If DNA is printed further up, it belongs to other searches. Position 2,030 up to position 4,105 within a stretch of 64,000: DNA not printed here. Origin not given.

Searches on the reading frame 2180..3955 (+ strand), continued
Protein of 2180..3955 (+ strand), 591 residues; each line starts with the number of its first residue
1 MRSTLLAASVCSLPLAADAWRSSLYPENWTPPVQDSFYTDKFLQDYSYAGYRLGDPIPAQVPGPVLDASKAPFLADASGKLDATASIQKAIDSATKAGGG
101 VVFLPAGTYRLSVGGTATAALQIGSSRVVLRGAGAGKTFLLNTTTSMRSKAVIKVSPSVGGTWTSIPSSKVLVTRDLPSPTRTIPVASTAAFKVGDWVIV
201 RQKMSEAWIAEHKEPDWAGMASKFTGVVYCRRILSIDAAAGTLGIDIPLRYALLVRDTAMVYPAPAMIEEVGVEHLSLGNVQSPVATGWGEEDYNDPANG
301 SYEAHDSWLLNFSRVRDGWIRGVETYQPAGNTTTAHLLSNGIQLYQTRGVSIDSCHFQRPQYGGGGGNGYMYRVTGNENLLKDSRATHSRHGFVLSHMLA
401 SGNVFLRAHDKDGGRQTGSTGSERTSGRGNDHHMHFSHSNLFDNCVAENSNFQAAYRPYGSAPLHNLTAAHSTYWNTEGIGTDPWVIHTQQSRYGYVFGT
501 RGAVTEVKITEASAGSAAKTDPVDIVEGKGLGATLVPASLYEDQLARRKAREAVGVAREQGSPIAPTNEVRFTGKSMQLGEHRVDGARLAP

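Call 21: find_encoding_contigs(protein=P0008, flank=8000, max_places=2)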
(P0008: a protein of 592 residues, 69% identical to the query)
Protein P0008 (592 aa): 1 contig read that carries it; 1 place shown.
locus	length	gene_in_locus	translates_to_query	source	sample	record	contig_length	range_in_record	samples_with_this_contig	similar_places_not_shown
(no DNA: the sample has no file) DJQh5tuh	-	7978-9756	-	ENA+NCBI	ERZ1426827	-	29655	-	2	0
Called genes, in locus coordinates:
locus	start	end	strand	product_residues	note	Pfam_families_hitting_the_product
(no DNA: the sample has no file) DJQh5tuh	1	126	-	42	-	?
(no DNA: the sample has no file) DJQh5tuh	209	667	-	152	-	-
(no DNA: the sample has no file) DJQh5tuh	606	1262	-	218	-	-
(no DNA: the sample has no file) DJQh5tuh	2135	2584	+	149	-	PF08327:AHSA1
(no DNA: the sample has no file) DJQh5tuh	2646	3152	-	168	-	-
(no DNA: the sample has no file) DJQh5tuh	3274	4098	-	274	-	PF05368:NmrA, PF13460:NAD_binding_10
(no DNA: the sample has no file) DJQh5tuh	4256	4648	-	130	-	PF02082:Rrf2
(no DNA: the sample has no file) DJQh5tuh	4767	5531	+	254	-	PF08212:Lipocalin_2, PF00061:Lipocalin (weak)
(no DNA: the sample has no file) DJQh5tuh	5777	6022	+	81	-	PF04014:MazE_antitoxin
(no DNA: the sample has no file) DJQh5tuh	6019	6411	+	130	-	-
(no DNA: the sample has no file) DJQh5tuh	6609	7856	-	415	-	-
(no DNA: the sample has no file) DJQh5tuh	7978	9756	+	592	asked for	PF12708:Pect-lyase_RHGA_epim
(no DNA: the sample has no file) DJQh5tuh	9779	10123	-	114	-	-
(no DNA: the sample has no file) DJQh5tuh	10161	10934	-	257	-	PF17131:TP_0789-like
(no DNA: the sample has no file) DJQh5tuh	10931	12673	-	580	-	PF02687:FtsX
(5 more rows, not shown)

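Call 29: find_homologous_proteins(query=L001:13475-14968:+, max_evalue=0.001)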
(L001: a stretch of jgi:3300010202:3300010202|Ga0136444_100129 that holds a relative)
Query L001:13475-14968:+ (498 aa): 8 proteins with E <= 0.001 among 8000 candidates.
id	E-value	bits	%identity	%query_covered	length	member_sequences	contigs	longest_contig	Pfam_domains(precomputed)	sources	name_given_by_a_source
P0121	0.0e+0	1096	100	100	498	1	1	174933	-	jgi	-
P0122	2.0e-225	767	70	100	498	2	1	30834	-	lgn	-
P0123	5.7e-94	334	41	99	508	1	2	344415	-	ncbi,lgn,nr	ncbi:MAG: hypothetical protein H6686_09925 [Fibrobacteria bacterium]|nr:hypothetical protein [Fibrob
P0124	3.1e-88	315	39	100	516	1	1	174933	-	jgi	-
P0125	3.2e-80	288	38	99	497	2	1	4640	-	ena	-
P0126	2.5e-77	279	36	100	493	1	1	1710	-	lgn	-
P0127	5.1e-67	245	34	100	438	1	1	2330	-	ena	-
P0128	3.7e-60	222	32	95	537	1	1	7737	-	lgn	-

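Call 30: find_encoding_contigs(protein=P0122, flank=8000, max_places=2)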
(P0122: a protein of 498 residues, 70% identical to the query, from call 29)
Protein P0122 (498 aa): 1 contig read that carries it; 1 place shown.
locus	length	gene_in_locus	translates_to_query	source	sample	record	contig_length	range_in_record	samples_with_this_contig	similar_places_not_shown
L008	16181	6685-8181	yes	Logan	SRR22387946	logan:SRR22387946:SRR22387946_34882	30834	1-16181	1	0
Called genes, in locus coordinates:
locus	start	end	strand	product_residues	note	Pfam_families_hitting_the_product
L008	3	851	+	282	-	?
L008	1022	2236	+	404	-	PF00326:Peptidase_S9 (faint), PF12146:Hydrolase_4 (faint)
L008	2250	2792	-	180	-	-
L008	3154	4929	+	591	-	PF12708:Pect-lyase_RHGA_epim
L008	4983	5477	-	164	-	-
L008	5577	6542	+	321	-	PF05982:Sbt_1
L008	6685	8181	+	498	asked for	-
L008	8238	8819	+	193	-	-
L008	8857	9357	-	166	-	-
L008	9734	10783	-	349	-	-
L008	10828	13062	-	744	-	PF10459:Peptidase_S46, PF13365:Trypsin_2 (faint)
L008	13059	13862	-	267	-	-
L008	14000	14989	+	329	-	-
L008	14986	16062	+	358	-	-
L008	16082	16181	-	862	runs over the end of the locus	PF13229:Beta_helix (weak), PF05048:NosD (weak)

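Call 66: predict_structure(alignment_id=A8)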
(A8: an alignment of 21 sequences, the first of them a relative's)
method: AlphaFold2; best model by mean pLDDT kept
length: 498 residues; sequences in the alignment: 21
mean_pLDDT: 77.2   pTM: 0.65
mean pLDDT of the five models: 77.2, 77.2, 76.0, 75.7, 74.1
residues with pLDDT >= 90: 125; 70-90: 255; 50-70: 45; < 50: 73
segments of 3 or more residues with pLDDT < 50: 1-24, 71-80, 208-235, 421-430
pLDDT, mean of each block of 10 residues (from residue 1): 47 44 62 93 93 90 81 41 80 89 83 93 80 80 92 89 75 65 89 90 66 36 32 52 75 64 83 89 88 86 88 89 78 83 89 81 82 91 84 78 85 78 35 80 85 90 85 81 88 86
secondary structure, 60 per line:
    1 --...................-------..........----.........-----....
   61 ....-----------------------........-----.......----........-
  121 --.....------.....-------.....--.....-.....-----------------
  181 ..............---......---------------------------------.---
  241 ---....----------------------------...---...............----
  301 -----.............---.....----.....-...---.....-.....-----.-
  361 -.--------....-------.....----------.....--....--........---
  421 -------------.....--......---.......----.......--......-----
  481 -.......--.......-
elements in order: H3-21 E29-38 E43-51 E57-64 E88-95 H101-107 E112-119 E123-127 E134-138 E146-150 E153-157 E159-163 H181-194 E198-203 E244-247 E282-296 E306-318 E322-326 E331-335 E337-339 E343-347 E349-353 E371-374 H382-386 E397-401 E404-407 E410-413 H414-417 E434-438 E441-446 E450-456 E461-467 E470-475 E482-488 E491-497
